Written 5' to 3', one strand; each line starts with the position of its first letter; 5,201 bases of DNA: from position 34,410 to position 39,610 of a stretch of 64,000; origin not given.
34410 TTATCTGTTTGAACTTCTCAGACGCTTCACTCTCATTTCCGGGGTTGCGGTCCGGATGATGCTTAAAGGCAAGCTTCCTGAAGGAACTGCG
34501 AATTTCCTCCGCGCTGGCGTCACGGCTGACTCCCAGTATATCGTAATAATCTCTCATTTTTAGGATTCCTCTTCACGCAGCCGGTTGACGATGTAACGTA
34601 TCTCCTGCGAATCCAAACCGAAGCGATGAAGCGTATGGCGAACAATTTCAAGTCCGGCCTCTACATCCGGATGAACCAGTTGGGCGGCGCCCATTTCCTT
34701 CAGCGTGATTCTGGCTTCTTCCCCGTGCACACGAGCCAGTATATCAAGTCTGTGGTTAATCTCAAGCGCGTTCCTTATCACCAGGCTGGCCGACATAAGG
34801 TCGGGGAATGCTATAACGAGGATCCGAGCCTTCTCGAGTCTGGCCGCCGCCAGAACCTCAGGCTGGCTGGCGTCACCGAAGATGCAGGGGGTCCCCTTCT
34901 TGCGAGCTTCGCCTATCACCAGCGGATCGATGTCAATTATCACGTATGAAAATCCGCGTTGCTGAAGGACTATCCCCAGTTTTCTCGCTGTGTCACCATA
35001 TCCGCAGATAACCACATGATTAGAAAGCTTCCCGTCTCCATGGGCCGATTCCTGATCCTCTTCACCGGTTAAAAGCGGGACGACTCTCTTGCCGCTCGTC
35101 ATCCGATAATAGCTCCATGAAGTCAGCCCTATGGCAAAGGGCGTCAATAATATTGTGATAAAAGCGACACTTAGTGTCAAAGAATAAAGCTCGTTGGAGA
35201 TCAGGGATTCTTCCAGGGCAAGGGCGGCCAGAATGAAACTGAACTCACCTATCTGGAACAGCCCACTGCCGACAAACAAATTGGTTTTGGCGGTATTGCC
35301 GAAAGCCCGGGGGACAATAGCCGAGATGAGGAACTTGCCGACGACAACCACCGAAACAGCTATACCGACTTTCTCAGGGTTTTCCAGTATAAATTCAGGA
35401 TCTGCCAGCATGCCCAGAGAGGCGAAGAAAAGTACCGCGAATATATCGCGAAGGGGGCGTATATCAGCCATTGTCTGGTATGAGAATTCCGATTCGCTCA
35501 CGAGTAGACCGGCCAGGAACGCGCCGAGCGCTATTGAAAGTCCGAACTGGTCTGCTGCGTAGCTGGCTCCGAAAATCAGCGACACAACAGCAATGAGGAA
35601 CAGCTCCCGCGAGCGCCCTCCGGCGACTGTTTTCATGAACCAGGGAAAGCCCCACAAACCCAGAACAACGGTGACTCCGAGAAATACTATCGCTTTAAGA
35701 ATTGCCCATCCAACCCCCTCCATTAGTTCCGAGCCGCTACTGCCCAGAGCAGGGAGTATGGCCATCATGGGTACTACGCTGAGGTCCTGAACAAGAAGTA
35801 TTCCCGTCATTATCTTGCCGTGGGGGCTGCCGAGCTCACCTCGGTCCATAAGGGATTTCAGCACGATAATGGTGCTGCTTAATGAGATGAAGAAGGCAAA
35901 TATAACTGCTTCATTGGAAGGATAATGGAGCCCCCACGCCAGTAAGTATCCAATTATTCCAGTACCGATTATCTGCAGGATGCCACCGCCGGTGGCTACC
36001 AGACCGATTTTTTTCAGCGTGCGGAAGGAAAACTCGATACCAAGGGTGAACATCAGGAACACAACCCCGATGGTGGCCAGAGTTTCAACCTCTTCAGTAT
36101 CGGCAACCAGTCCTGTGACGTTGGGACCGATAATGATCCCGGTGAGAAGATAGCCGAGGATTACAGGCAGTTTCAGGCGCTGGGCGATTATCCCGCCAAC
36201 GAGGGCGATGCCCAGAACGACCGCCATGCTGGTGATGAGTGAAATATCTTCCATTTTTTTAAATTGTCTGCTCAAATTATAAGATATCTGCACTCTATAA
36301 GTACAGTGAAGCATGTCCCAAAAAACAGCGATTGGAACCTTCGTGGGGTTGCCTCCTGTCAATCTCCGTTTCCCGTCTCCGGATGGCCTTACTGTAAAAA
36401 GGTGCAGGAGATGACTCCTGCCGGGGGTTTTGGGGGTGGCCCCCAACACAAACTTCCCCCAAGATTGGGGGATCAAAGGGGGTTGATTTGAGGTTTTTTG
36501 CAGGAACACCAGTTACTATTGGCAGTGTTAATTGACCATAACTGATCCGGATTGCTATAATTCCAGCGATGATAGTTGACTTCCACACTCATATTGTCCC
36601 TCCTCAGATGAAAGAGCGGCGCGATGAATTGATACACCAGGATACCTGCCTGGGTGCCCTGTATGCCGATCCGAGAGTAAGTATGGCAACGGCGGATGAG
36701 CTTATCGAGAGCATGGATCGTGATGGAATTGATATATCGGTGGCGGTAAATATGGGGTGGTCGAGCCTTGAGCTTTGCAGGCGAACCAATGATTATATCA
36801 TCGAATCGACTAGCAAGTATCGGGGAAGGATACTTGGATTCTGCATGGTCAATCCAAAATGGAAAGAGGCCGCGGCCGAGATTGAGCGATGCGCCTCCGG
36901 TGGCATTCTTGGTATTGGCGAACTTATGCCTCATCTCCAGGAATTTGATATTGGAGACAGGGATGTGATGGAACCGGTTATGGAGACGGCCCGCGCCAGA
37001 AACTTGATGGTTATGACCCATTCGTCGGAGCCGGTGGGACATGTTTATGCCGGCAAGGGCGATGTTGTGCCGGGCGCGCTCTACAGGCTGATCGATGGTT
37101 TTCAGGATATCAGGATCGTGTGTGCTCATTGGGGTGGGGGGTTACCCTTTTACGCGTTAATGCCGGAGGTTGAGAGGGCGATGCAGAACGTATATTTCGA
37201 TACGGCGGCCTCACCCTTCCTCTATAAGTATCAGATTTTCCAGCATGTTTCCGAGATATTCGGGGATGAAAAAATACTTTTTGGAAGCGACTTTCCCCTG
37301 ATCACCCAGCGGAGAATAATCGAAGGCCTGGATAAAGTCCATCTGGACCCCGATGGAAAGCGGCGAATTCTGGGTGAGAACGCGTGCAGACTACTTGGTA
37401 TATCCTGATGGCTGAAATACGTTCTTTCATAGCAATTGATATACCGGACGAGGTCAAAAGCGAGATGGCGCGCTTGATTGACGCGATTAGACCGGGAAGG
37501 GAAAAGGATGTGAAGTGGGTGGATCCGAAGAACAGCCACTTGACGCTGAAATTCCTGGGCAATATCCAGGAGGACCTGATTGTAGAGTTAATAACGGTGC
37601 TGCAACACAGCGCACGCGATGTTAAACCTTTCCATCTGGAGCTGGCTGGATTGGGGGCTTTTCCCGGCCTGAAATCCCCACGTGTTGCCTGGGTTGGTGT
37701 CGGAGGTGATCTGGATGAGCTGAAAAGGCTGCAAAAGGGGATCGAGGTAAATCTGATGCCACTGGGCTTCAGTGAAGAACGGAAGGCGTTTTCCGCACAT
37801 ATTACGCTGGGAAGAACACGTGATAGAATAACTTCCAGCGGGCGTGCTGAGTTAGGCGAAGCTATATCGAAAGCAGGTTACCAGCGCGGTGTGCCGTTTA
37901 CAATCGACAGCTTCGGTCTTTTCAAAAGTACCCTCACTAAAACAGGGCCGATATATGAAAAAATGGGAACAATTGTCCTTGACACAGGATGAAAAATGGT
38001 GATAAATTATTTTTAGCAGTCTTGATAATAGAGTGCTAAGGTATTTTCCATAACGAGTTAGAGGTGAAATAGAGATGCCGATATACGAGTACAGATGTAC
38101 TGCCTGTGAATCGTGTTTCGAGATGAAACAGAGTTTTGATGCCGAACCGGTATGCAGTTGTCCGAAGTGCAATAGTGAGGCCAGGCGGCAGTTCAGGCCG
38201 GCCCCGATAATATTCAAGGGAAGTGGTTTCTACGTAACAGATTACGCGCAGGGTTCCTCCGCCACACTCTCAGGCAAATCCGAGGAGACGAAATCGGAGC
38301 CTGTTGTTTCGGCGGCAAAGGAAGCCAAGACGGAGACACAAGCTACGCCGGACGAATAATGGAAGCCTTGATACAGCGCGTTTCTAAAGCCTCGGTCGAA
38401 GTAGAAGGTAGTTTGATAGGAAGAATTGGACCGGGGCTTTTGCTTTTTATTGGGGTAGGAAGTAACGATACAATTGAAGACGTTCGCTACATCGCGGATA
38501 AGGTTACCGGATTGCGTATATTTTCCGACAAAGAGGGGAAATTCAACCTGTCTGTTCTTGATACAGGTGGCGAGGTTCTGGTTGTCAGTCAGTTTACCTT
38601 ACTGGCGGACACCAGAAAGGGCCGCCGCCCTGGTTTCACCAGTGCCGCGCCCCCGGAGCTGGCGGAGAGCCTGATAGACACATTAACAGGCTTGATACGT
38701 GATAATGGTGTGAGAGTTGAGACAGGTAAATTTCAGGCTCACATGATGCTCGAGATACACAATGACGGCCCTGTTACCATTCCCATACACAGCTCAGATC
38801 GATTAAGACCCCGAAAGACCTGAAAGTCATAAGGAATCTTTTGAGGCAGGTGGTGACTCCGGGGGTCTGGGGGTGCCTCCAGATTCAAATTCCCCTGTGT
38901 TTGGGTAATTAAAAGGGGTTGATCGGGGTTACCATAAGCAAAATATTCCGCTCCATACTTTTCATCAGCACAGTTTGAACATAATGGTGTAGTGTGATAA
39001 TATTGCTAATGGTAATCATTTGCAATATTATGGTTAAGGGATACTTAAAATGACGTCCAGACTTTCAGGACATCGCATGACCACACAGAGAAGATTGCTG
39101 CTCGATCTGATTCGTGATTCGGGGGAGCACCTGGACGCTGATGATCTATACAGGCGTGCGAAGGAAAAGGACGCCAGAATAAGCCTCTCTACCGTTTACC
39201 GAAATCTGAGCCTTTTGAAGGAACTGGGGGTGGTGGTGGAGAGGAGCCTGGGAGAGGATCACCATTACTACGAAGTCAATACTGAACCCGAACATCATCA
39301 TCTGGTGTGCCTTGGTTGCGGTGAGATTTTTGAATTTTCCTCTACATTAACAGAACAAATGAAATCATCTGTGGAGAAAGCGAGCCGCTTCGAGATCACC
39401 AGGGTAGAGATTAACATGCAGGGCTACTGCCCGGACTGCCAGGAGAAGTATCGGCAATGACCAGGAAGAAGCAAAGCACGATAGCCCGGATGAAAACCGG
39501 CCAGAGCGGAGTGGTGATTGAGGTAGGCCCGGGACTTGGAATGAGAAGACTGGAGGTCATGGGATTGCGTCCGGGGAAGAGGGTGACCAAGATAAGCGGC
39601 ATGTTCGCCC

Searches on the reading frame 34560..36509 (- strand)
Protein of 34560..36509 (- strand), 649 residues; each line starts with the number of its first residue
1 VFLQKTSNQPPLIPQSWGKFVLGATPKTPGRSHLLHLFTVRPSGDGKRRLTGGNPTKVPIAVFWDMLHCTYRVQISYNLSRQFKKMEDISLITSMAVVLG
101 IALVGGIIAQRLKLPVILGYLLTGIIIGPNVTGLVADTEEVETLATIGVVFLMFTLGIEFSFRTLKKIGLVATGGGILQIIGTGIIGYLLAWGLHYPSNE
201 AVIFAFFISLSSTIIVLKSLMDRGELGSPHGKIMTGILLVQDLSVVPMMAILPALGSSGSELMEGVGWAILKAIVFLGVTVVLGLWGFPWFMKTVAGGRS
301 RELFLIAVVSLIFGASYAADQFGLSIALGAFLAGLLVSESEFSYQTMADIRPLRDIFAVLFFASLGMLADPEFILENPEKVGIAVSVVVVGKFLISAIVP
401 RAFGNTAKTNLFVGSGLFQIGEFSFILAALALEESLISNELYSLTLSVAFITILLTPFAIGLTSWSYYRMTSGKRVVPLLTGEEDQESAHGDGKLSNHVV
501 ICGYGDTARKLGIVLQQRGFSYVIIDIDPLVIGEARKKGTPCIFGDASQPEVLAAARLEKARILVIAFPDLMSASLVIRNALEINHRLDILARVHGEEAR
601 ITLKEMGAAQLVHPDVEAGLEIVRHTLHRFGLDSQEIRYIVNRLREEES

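Call 12: search_protein_families(library=ncbifam, proteins=[window:34560-36509:-])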
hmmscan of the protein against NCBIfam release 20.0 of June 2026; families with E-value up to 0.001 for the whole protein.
window:34560-36509:- (649 aa): 5 families
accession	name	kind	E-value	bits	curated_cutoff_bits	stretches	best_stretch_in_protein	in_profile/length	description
NF007950.1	PRK10669.1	equivalog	5.1e-96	322.7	700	1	89-616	5-537/547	YbaL family putative K(+) efflux transporter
NF002924.0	PRK03562.1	equivalog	5.7e-78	262.9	752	1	90-646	5-552/623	glutathione-regulated potassium-efflux system protein KefC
NF002973.0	PRK03659.1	equivalog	1.3e-66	225.5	804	1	87-634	2-538/602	glutathione-regulated potassium-efflux system protein KefB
TIGR00932.1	2a37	subfamily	1e-61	208.9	238.3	1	102-369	4-274/275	monovalent cation:proton antiporter-2 (CPA2) family protein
NF045626.1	FeTrans_MagA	equivalog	3.5e-49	167.8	700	1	92-459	8-373/386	iron transporter MagA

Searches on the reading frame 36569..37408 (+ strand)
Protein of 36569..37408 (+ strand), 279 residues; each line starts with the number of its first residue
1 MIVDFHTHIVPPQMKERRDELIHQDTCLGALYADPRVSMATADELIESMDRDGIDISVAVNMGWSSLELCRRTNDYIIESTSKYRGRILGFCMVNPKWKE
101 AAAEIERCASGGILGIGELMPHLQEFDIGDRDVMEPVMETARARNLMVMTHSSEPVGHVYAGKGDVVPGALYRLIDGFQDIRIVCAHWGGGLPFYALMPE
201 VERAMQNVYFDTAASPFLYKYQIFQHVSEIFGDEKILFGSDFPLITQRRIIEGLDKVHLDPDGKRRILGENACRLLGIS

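Call 12: search_protein_families(library=ncbifam, proteins=[window:36569-37408:+])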
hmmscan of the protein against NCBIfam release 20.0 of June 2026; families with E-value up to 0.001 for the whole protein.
window:36569-37408:+ (279 aa): 0 families

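Call 60: search_protein_families(library=pfam, proteins=[window:36569-37408:+], max_evalue=0.01)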
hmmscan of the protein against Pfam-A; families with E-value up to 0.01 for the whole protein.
window:36569-37408:+ (279 aa): 1 family
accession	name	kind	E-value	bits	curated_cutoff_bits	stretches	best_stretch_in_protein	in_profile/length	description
PF04909.20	Amidohydro_2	-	1e-33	117.8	26.4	1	3-278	1-289/289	Amidohydrolase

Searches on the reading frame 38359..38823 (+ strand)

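Call 12: search_protein_families(library=ncbifam, proteins=[window:38359-38823:+])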
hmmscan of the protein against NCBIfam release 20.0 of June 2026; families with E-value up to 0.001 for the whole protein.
window:38359-38823:+ (154 aa): 1 family
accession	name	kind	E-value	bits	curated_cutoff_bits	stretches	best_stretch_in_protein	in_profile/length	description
TIGR00256.1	TIGR00256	equivalog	4.6e-51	173.1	101.5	1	1-145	1-145/146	D-aminoacyl-tRNA deacylase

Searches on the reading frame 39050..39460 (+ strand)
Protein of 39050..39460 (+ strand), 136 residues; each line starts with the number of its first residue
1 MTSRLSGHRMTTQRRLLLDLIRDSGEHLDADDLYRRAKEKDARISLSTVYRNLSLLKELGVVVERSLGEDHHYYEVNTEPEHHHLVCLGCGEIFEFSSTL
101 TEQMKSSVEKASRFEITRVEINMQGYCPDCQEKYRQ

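Call 12: search_protein_families(library=ncbifam, proteins=[window:39050-39460:+])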
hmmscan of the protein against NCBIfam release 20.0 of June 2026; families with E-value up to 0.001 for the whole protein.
window:39050-39460:+ (136 aa): 9 families
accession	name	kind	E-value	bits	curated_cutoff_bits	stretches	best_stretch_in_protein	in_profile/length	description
NF051892.1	TransRegFurBacil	equivalog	2.9e-25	89.1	220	1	6-135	15-148/149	ferric iron uptake transcriptional regulator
NF047406.1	TransRegPerRTherm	equivalog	3.3e-24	85.6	200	1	8-134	4-129/130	manganese-dependent transcriptional regulator PerR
NF052545.1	TransRegPerRClab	equivalog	1.7e-22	79.9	180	1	8-133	13-137/138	transcriptional regulator PerR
NF006999.0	PRK09462.1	equivalog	8.8e-20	70.8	146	1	6-132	11-140/148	ferric iron uptake transcriptional regulator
NF051891.1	TransRegFurHelico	equivalog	3e-19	69.4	200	1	7-133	22-148/148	ferric iron uptake transcriptional regulator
NF045677.1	FeRespRegIrr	equivalog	2.5e-13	50.2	170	1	6-121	7-121/127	Fur family transcriptional regulator Irr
NF045678.1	TransRegIrrA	equivalog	3.7e-12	46.3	150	1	6-97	16-107/138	iron response transcriptional regulator IrrA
NF047462.1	FUR_perox_PerRA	exception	3.7e-10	40.4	200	1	7-110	16-120/142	peroxide-responsive transcriptional repressor PerRA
NF008646.0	PRK11639.1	equivalog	2.5e-08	33.8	167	1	8-132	22-148/171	zinc uptake transcriptional repressor Zur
